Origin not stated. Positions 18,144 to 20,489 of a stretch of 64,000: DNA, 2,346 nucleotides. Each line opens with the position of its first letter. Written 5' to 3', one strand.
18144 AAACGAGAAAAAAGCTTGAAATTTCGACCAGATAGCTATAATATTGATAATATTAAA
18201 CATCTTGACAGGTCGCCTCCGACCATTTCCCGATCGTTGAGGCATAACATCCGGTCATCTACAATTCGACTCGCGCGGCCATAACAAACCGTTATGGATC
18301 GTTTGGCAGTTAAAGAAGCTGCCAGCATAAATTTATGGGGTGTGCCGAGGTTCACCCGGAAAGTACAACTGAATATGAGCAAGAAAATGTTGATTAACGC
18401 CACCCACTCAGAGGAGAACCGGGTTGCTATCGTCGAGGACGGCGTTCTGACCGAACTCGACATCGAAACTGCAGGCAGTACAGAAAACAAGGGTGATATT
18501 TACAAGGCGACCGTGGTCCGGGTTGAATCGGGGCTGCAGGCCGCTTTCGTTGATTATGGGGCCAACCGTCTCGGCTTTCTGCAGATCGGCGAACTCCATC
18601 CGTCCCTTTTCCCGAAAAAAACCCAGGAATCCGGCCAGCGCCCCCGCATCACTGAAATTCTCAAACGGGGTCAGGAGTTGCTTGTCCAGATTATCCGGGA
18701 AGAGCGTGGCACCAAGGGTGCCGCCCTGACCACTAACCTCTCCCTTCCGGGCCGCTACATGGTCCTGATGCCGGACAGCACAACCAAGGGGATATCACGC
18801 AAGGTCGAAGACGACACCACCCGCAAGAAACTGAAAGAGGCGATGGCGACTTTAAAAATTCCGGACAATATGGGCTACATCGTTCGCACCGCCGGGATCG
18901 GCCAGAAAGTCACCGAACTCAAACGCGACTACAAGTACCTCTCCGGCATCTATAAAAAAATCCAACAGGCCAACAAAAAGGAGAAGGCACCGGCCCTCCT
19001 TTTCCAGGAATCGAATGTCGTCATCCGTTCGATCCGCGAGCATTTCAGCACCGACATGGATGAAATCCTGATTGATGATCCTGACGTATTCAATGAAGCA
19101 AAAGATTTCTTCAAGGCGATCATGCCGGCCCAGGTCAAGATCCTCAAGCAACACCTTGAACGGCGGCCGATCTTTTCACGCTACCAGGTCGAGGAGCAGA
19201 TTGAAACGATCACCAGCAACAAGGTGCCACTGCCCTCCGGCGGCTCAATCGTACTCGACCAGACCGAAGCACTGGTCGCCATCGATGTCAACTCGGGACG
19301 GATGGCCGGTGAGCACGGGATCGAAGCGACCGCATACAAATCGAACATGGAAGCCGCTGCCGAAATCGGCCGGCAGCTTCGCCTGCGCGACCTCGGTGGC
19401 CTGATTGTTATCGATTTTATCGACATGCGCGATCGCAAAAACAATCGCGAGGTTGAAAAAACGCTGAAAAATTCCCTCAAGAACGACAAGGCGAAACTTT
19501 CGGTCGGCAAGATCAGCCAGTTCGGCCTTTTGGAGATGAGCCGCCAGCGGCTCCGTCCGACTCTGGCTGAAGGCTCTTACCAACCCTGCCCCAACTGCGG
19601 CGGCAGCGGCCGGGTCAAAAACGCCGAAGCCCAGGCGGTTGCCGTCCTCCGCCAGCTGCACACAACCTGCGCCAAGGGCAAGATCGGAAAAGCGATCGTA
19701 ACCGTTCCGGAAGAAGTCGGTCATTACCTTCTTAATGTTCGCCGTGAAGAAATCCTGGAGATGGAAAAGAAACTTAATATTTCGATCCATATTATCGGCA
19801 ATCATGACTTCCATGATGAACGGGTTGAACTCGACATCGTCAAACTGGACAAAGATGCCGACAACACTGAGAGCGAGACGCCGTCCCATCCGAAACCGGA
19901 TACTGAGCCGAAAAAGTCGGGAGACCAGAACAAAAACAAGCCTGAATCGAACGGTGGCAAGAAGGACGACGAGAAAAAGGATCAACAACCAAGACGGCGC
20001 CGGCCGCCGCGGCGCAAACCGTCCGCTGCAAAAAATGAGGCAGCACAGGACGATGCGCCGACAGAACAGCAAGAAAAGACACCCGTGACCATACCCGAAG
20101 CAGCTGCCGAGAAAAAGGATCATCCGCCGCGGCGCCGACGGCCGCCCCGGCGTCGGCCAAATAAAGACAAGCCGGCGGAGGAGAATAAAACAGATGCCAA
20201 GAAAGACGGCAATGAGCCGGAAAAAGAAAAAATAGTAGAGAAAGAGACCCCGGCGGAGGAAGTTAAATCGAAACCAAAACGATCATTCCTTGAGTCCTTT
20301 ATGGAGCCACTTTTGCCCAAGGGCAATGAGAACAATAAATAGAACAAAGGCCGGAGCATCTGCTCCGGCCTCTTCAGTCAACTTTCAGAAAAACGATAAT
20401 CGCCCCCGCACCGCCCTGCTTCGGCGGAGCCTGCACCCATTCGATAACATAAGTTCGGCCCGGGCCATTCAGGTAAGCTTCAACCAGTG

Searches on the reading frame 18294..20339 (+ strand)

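Call 32: search_protein_families(library=pfam, proteins=[window:18294-20339:+], max_evalue=1e-8)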
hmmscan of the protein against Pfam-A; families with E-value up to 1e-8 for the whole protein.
window:18294-20339:+ (682 aa): 2 families
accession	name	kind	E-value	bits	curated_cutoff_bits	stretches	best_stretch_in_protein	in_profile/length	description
PF10150.14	RNase_E_G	-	6.2e-100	334.5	25.5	1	150-419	1-269/270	Ribonuclease E/G family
PF20833.2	RNase_E_G_Thio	-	8.9e-20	71.1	26.8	1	431-513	1-83/86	RNase E/G, Thioredoxin-like domain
